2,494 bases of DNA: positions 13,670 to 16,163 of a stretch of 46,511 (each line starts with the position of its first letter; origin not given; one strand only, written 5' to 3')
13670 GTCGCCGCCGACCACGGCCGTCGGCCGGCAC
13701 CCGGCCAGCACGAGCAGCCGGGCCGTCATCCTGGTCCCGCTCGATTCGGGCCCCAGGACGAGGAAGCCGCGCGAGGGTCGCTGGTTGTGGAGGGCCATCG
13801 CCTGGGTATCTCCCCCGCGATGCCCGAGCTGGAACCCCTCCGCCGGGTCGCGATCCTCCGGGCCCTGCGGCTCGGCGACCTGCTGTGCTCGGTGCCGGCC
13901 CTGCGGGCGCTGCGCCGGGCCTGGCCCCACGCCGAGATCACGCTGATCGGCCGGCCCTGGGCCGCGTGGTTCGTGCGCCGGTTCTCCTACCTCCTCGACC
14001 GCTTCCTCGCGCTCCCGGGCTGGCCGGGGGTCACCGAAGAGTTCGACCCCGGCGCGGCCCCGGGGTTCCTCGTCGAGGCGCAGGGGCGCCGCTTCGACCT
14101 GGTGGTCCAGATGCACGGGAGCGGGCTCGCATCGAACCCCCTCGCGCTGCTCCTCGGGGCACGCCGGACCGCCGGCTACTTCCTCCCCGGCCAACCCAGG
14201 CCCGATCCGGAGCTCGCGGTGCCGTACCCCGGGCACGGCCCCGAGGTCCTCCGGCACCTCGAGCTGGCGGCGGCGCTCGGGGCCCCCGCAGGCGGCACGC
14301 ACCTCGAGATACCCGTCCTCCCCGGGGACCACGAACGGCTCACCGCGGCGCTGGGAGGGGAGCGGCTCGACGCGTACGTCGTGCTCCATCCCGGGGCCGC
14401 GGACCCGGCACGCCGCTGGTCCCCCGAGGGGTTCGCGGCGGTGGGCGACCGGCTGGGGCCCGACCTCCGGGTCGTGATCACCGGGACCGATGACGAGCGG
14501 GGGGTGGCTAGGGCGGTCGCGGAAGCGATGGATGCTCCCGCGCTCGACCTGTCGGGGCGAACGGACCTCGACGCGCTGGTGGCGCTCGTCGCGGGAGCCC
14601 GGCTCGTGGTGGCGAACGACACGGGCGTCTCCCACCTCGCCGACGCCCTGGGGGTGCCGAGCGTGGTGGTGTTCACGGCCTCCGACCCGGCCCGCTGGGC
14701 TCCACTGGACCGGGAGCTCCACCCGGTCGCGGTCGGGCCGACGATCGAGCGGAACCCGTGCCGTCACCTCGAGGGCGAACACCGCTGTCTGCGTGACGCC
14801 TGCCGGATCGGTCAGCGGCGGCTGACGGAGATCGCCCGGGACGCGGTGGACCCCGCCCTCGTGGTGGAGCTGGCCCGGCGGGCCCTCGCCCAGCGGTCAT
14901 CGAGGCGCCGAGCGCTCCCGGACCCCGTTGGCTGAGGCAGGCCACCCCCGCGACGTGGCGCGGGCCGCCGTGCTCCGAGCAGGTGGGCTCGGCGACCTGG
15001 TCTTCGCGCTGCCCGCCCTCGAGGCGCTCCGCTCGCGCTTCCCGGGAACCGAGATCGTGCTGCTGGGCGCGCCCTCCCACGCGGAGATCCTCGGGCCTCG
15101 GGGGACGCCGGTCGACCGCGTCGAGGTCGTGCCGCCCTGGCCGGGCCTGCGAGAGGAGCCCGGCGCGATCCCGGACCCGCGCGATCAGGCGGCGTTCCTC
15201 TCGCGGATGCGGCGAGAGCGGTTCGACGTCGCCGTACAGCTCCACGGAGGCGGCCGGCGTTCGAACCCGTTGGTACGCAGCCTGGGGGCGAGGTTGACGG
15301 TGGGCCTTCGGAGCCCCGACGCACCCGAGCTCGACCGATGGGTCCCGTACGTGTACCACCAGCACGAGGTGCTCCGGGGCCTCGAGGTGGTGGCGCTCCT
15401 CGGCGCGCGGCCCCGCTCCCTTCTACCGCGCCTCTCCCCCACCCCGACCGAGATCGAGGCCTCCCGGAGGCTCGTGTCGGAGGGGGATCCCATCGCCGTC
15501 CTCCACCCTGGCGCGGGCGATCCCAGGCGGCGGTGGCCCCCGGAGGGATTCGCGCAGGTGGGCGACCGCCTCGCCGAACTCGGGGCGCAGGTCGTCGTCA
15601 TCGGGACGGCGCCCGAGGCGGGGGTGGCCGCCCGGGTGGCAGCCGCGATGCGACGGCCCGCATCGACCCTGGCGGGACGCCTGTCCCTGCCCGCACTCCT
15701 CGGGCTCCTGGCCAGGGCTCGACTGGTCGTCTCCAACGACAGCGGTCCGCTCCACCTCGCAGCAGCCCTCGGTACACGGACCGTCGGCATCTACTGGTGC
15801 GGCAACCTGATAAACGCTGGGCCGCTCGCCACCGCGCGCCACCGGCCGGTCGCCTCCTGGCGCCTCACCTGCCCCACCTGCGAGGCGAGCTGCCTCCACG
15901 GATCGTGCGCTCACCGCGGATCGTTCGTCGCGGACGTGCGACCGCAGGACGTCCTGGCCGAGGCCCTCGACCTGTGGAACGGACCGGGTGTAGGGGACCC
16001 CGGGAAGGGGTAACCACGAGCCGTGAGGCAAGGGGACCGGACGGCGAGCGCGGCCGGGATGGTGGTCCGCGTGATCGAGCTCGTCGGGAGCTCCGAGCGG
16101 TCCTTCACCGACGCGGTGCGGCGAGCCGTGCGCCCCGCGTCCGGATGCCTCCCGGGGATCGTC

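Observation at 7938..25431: Complete ADP-heptose pathway plus three GT9 heptosyltransferase paralogs in an apparently monoderm (actinobacterial) context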

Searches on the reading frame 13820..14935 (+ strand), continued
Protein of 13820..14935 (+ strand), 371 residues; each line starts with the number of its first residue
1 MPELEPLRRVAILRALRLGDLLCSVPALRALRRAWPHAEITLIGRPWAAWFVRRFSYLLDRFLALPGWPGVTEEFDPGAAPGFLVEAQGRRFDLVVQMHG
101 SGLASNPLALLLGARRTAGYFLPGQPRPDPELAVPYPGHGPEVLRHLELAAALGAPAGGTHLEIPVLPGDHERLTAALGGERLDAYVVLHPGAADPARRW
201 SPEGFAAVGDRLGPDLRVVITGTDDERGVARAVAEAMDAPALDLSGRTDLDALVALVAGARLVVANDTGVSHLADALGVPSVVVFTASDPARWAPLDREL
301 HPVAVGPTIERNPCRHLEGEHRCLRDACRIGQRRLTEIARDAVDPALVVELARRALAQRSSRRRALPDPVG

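Call 34: search_protein_families(library=pfam, proteins=[L004:7694-9637:+, L053:11041-12117:+, L010:7426-8487:+, L058:6909-8060:+, L053:2833-4647:-, L040:11013-12308:+, L053:14431-15105:+, L053:6230-7666:+, L074:13823-16810:-, L069:20008-20760:+], max_evalue=0.001)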
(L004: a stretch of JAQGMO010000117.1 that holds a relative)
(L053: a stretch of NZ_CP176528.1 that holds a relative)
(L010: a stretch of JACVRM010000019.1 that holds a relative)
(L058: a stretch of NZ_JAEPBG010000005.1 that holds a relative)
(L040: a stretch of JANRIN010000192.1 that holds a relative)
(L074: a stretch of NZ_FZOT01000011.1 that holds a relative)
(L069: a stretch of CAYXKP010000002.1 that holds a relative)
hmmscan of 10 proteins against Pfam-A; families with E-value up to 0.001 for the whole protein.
L004:7694-9637:+ (648 aa): 4 families
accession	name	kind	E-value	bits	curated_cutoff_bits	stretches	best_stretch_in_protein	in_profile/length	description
PF16861.10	Carbam_trans_C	-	1.5e-71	239.8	27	1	478-646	1-170/170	Carbamoyltransferase C-terminus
PF02543.21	Carbam_trans_N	-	5e-65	220.6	24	2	222-426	128-346/346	Carbamoyltransferase N-terminus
PF00814.31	TsaD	-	0.00054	20.2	24.8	0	223-401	86-238/264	tRNA N6-adenosine threonylcarbamoyltransferase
PF22521.2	HypF_C_2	-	0.00076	19.8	27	0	330-423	144-240/241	Carbamoyltransferase, Kae1-like Domain, second subdomain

L053:11041-12117:+ (359 aa): 6 families
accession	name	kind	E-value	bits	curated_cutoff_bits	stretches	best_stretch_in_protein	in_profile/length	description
PF01370.27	Epimerase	-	1.3e-51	175.7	20.9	1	25-252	1-230/240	NAD dependent epimerase/dehydratase family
PF16363.11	GDP_Man_Dehyd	-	2.7e-49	168.8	27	1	26-322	1-331/332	GDP-mannose 4,6 dehydratase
PF07993.18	NAD_binding_4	-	1.6e-10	41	20.1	1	84-211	86-220/258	Male sterility protein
PF01073.25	3Beta_HSD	-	2e-05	24.2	22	1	26-239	1-221/280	3-beta hydroxysteroid dehydrogenase/isomerase family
PF04321.23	RmlD_sub_bind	-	0.00011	21.8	27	1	24-292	2-244/287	RmlD substrate binding domain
PF02719.21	Polysacc_synt_2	-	0.00036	20.3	20.2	0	25-52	1-28/293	Polysaccharide biosynthesis protein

L010:7426-8487:+ (354 aa): 2 families
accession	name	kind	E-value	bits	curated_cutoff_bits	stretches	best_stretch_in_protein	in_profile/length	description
PF04055.27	Radical_SAM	-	3.9e-18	66.6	29.5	1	32-166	1-140/166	Radical SAM superfamily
PF13186.11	SPASM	-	3.3e-12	46.9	21.5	1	282-347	1-66/67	Iron-sulfur cluster-binding domain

L058:6909-8060:+ (384 aa): 0 families

L053:2833-4647:- (605 aa): 7 families
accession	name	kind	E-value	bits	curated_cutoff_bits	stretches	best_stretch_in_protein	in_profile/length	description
PF00005.33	ABC_tran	-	2.6e-33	116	25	1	371-520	1-137/137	ABC transporter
PF00664.28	ABC_membrane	-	1.6e-24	87.5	28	1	37-305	2-270/274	ABC transporter transmembrane region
PF02463.25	SMC_N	-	8.3e-09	35.6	40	1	413-562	112-211/220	RecF/RecN/SMC N terminal domain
PF13191.12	AAA_16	-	2.9e-05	25.1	32.6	1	382-535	25-157/167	AAA ATPase domain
PF06414.18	Zeta_toxin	-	0.0003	20.7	22.3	0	386-421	21-56/199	Zeta toxin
PF13555.12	AAA_29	-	0.00033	20.8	27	0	372-397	13-38/61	P-loop containing region of AAA domain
PF13401.12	AAA_22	-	0.00069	20.4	27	0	382-442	6-33/130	AAA domain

L040:11013-12308:+ (432 aa): 2 families
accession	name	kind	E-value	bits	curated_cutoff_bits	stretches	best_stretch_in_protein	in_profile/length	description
PF13556.12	HTH_30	-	7.2e-20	71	27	1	335-391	1-57/59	PucR C-terminal helix-turn-helix domain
PF17853.6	GGDEF_2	-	2.1e-15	57.4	24.5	1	129-287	3-115/116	GGDEF-like domain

L053:14431-15105:+ (225 aa): 0 families

L053:6230-7666:+ (479 aa): 1 family
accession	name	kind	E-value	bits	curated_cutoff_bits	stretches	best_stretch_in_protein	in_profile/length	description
PF00999.27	Na_H_Exchanger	-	4.1e-32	111.9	26.2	2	59-311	5-246/375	Sodium/hydrogen exchanger, transmembrane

L074:13823-16810:- (996 aa): 8 families
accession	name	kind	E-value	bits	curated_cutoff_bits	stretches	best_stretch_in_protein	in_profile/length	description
PF00563.25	EAL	-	1.2e-73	247.8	31.3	1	743-978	3-236/236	EAL domain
PF00990.26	GGDEF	-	8.4e-49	165.9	23.8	1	565-722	1-161/161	Diguanylate cyclase, GGDEF domain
PF13426.13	PAS_9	-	1.4e-19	70.7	27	1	458-553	11-103/103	PAS domain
PF02743.24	dCache_1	-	3.8e-13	50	45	1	172-343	65-238/240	Cache domain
PF00989.32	PAS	-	5.1e-13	49.5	22.6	1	461-551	22-113/113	PAS fold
PF08448.16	PAS_4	-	1.4e-12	48.2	23.1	1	461-555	16-109/110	PAS fold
PF08447.18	PAS_3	-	7.1e-09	36.3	25.6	1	462-547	1-88/89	PAS fold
PF13188.13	PAS_8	-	0.00015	22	21.8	0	441-492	8-54/65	PAS domain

L069:20008-20760:+ (251 aa): 1 family
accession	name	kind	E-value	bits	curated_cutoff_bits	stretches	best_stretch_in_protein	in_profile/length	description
PF02585.22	PIG-L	-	1.9e-13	51.5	28.2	1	35-162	1-126/129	GlcNAc-PI de-N-acetylase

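Call 48: search_protein_families(library=ncbifam, proteins=[L053:2833-4647:-, L053:11041-12117:+, L010:7426-8487:+, L004:7694-9637:+, L058:6909-8060:+, L013:11034-11495:+, L069:20008-20760:+], max_evalue=0.00001)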
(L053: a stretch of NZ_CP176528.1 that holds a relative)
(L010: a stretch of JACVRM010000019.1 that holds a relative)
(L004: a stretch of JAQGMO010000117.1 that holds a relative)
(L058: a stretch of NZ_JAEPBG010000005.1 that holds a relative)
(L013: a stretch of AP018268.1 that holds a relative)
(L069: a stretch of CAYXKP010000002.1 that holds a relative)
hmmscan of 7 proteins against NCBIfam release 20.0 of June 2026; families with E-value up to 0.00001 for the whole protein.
L053:2833-4647:- (605 aa): 183 families (the best 25 are shown)
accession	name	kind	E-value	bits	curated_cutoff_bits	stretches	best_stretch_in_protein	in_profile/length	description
TIGR02204.1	MsbA_rel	hypoth_equivalog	3.5e-121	405.7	780.4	1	21-590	5-575/576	ABC transporter, permease/ATP-binding protein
TIGR02203.1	MsbA_lipidA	equivalog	2.1e-120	402.9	602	1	25-592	5-571/572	lipid A export permease/ATP-binding protein MsbA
NF052233.1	CphA_assoc_ABC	equivalog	8.9e-112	374.8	880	1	17-601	167-754/766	cyanophycin metabolism-associated ABC transporter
NF010178.0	PRK13657.1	equivalog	1.8e-111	373.5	733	1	37-601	23-581/588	glucan ABC transporter ATP-binding protein/ permease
NF008381.0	PRK11176.1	equivalog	3.3e-106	356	867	1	20-590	11-579/582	lipid A ABC transporter ATP-binding protein/permease MsbA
TIGR01846.1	type_I_sec_HlyB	subfamily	6.8e-104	348.6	725.55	1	28-591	131-693/694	type I secretion system permease/ATPase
TIGR00958.1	3a01208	subfamily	1.1e-102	344.6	874.6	1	21-586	148-710/711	antigen peptide transporter 2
NF045513.1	HepA_fam_ABC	equivalog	1.6e-95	320.9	725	1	91-590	111-609/610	heterocyst formation ABC transporter subunit HepA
TIGR03796.1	NHLM_micro_ABC1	equivalog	4.8e-91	306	853.3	1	17-586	137-708/710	NHLP family bacteriocin export ABC transporter peptidase/permease/ATPase subunit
TIGR01192.1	chvA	subfamily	3.9e-85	286.6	585.4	1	32-590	17-570/585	glucan export ABC transporter ATP-binding protein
TIGR03797.1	NHLM_micro_ABC2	equivalog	3e-81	273.9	709.4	1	33-590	135-685/686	NHLP bacteriocin export ABC transporter permease/ATPase subunit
NF008055.0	PRK10789.1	equivalog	1.4e-79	268.1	845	1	32-602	15-584/590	SmdA family multidrug ABC transporter permease/ATP-binding protein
TIGR03375.1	type_I_sec_LssB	subfamily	7e-78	262.6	693.1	1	147-579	260-691/696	type I secretion system permease/ATPase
TIGR02857.1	CydD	equivalog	5e-76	256.8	435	1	36-562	5-529/529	thiol reductant ABC exporter subunit CydD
NF008056.1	PRK10790.1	equivalog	1.5e-74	251.6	746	1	29-594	18-579/584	SmdB family multidrug efflux ABC transporter permease/ATP-binding protein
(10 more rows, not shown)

L053:11041-12117:+ (359 aa): 20 families
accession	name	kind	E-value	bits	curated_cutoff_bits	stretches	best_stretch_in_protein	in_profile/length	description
TIGR01181.1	dTDP_gluc_dehyt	equivalog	2.2e-39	135.4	365.1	1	24-329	1-313/321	dTDP-glucose 4,6-dehydratase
TIGR04180.1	EDH_00030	hypoth_equivalog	5.5e-31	107.7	475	1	25-286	1-264/297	NAD-dependent 4,6-dehydratase LegB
NF008872.0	PRK11908.1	equivalog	4e-27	95.2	294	1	23-277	2-270/349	bifunctional UDP-4-keto-pentose/UDP-xylose synthase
TIGR01179.1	galE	equivalog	6.9e-26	90.9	262.3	1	24-329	1-327/332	UDP-glucose 4-epimerase GalE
NF011728.1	PRK15181.1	equivalog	6.2e-25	87.9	760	1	22-328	15-338/348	Vi polysaccharide biosynthesis UDP-N-acetylglucosaminuronic acid C-4 epimerase TviC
NF005998.1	PRK08125.1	equivalog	1.1e-23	83.5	777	1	19-276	312-583/649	bifunctional UDP-4-amino-4-deoxy-L-arabinose formyltransferase/UDP-glucuronic acid oxidase ArnA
NF007582.0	PRK10217.1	equivalog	8.4e-22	77.7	698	1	23-280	2-272/355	dTDP-glucose 4,6-dehydratase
NF007490.0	PRK10084.1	subfamily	1.1e-18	67.4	649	1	24-327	2-334/361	dTDP-glucose 4,6-dehydratase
TIGR02197.1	heptose_epim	equivalog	5.8e-18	65.1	274.6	1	25-321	1-307/316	ADP-glyceromanno-heptose 6-epimerase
NF047922.1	GDPFucSynFcl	equivalog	6.2e-15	55.4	500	1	175-328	144-302/308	GDP-L-fucose synthase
NF007956.0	PRK10675.1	subfamily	4.1e-14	52.5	394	1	24-328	2-330/338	UDP-glucose 4-epimerase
NF041015.1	UDPsulfquin_syn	equivalog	2.5e-12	46.5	575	1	205-250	236-281/384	UDP-sulfoquinovose synthase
TIGR02622.1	CDP_4_6_dhtase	equivalog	5.6e-12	45.5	278.45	1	22-329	4-332/352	CDP-glucose 4,6-dehydratase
NF047837.1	UDPAcbARedWbcJ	equivalog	5.2e-11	42.1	500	1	164-286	102-223/372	UDP-2-acetamido-2,6-beta-L-arabino-hexul-4-ose reductase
TIGR01472.1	gmd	equivalog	3.5e-10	39.6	415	1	25-199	3-189/342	GDP-mannose 4,6-dehydratase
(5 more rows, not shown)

L010:7426-8487:+ (354 aa): 43 families (the best 25 are shown)
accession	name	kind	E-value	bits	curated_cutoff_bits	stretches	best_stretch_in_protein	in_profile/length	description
TIGR04311.1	rSAM_Geo_metal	subfamily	2.1e-48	165.5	400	2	27-210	2-187/423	radical SAM/SPASM family putative metalloenzyme maturase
TIGR04317.1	W_rSAM_matur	equivalog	3.5e-46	157.9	380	1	27-349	3-315/349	tungsten cofactor oxidoreductase radical SAM maturase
TIGR04545.1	rSAM_ahbD_hemeb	equivalog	2.5e-28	99.5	500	1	32-332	4-296/339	heme b synthase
TIGR03962.1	mycofact_rSAM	equivalog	1.3e-27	96.9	265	1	30-203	14-179/339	mycofactocin radical SAM maturase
NF033640.1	N_Twi_rSAM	subfamily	8.8e-24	84.3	170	2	21-210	104-310/398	twitch domain-containing radical SAM protein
TIGR04251.1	SCM_rSAM_ScmF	equivalog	1e-23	84.4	400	1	30-349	6-313/353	SynChlorMet cassette radical SAM/SPASM protein ScmF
TIGR04055.1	rSAM_NirJ2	equivalog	1.2e-22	80.9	500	1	34-330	6-281/326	putative heme d1 biosynthesis radical SAM protein NirJ2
TIGR04053.2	TIGR04053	equivalog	3.8e-21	75.7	395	1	32-204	12-180/366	TIGR04053 family radical SAM/SPASM domain-containing protein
TIGR04054.1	rSAM_NirJ1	equivalog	7e-19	67.7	650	1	33-210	41-210/387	putative heme d1 biosynthesis radical SAM protein NirJ1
TIGR04347.1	pseudo_SAM_Halo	equivalog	9.4e-19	67.9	525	1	33-216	43-218/390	TIGR04347 family pseudo-SAM/SPASM protein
TIGR02109.1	PQQ_syn_pqqE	equivalog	1.1e-18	67.3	381.35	1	26-348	5-303/358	pyrroloquinoline quinone biosynthesis protein PqqE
NF045574.1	sacti_mat_StsB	exception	6.9e-18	64.7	625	1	33-209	101-268/466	StsB family radical SAM/SPASM domain sactipeptide maturase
NF050035.1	rSAM_WgK_link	exception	1.4e-17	63.8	650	1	27-206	8-180/367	radical SAM/SPASM peptide maturase WgkB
TIGR04051.1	rSAM_NirJ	equivalog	1.5e-16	60.3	515.45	1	36-213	10-179/354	heme d1 biosynthesis radical SAM protein NirJ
TIGR04546.1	rSAM_ahbC_deAc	equivalog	2.3e-16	59.6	650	1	33-209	44-212/390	12,18-didecarboxysiroheme deacetylase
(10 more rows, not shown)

L004:7694-9637:+ (648 aa): 1 family
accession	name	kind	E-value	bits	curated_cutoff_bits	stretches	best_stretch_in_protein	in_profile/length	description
NF041651.1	nodul_NodU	equivalog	7.2e-59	200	1000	1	350-618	267-529/556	nodulation protein NodU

L058:6909-8060:+ (384 aa): 0 families

L013:11034-11495:+ (153 aa): 0 families

L069:20008-20760:+ (251 aa): 0 families

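Call 49: search_solved_structures(query=window:13820-14935:+, max_evalue=0.001, show_alignments=3)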
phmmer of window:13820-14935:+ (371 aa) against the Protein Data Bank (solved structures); distinct sequences matched with E-value up to 0.001: 5.
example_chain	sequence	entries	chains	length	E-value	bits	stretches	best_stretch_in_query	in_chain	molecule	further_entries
3tov_A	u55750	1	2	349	6.5e-14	54.9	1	7-297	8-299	Glycosyl transferase family 9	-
1psw_A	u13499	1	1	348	1.1e-10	44.3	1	190-305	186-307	ADP-HEPTOSE LPS HEPTOSYLTRANSFERASE II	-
2gt1_A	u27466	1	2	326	2.2e-06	30.2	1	9-291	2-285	Lipopolysaccharide heptosyltransferase-1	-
6dfe_A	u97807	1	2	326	2.2e-06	30.2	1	9-291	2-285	ADP-heptose--LPS heptosyltransferase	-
2h1f_A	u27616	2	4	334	2.7e-06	29.9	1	9-291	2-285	Lipopolysaccharide heptosyltransferase-1 | Lipopolysaccharide heptosyltransferase 1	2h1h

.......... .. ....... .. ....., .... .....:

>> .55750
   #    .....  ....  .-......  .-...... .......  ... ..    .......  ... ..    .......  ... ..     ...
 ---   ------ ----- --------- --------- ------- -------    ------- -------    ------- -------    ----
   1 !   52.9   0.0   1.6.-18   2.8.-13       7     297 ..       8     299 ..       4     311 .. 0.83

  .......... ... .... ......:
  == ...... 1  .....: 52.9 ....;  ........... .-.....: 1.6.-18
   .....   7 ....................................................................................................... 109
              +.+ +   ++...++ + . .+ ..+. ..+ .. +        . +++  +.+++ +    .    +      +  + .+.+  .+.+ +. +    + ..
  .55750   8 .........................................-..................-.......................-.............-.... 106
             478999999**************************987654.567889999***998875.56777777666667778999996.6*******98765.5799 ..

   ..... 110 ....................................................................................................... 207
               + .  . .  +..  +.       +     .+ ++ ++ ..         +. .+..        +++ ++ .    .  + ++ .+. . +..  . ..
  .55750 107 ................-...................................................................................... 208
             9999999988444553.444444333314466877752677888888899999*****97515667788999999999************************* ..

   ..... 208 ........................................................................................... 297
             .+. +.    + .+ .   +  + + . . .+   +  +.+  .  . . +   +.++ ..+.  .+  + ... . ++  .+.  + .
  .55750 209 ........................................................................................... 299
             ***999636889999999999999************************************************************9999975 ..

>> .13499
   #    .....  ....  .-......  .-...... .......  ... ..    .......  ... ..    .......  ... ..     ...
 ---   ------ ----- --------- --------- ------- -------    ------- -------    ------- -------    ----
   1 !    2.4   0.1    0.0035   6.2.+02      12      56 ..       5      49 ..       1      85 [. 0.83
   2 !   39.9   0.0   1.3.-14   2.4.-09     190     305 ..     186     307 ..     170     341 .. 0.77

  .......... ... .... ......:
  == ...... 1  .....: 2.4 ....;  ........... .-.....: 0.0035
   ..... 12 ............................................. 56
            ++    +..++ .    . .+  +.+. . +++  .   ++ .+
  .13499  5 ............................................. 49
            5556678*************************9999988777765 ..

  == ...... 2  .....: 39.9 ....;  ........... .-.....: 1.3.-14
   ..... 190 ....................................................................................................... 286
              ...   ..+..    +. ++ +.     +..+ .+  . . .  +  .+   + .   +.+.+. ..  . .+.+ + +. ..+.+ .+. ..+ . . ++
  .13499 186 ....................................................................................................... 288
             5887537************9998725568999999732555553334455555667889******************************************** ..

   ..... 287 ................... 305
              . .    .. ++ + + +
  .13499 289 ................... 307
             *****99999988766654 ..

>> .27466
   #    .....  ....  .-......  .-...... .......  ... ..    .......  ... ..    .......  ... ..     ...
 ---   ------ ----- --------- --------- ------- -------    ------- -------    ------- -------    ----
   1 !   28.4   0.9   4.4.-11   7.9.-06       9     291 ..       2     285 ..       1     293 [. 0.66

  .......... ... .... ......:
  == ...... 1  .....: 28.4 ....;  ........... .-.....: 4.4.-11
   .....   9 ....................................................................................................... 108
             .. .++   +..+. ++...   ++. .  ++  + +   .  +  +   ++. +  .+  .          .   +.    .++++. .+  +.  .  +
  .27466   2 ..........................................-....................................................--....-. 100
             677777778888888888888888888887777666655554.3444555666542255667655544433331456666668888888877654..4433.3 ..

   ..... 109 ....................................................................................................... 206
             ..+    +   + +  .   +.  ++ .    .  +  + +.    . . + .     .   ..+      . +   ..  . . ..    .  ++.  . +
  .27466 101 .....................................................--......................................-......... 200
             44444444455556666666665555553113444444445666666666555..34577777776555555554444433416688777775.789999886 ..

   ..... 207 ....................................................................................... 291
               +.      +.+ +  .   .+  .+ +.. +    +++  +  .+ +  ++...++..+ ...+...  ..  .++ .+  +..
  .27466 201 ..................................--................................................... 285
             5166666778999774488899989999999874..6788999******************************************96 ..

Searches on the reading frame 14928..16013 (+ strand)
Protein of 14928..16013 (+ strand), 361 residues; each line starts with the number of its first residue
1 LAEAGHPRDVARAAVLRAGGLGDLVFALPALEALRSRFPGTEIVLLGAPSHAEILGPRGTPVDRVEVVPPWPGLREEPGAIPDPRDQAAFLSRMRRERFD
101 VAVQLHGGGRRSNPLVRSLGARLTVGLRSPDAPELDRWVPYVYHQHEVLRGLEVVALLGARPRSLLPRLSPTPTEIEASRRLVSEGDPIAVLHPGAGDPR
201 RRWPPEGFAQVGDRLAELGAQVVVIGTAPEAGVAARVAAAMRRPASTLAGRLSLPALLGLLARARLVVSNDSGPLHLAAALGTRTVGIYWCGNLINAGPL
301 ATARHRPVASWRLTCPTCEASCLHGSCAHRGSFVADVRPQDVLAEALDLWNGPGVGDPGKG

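Call 6: search_protein_families(library=pfam, proteins=[window:14928-16013:+], max_evalue=0.01)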
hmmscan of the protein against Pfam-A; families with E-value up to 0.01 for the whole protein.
window:14928-16013:+ (361 aa): 1 family
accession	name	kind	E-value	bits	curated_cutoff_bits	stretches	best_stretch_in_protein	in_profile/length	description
PF01075.23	Glyco_transf_9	-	9.2e-31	107.5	22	1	90-300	4-220/247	Glycosyltransferase family 9 (heptosyltransferase)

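Call 9: search_protein_families(library=ncbifam, proteins=[window:14928-16013:+], max_evalue=0.001)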
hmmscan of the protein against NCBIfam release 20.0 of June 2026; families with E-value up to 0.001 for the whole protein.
window:14928-16013:+ (361 aa): 6 families
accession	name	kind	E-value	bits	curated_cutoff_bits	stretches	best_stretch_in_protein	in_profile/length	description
TIGR02193.1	heptsyl_trn_I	equivalog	2.8e-20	72.8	185.3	1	14-305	3-297/320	lipopolysaccharide heptosyltransferase I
TIGR02195.1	heptsyl_trn_II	equivalog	2.8e-20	72.7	134.6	1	178-344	164-332/339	lipopolysaccharide heptosyltransferase II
TIGR02201.1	heptsyl_trn_III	equivalog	4.1e-16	59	170.2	1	22-301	11-298/344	putative lipopolysaccharide heptosyltransferase III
NF008162.0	PRK10916.1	equivalog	3.5e-12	46.2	569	1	182-293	175-291/348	ADP-heptose--LPS heptosyltransferase RfaF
NF007742.0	PRK10422.1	equivalog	5.8e-11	41.8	467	1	187-291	183-290/352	lipopolysaccharide core heptosyltransferase RfaQ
NF008204.0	PRK10964.1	equivalog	1.3e-06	27.8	437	1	191-289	183-279/322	lipopolysaccharide heptosyltransferase RfaC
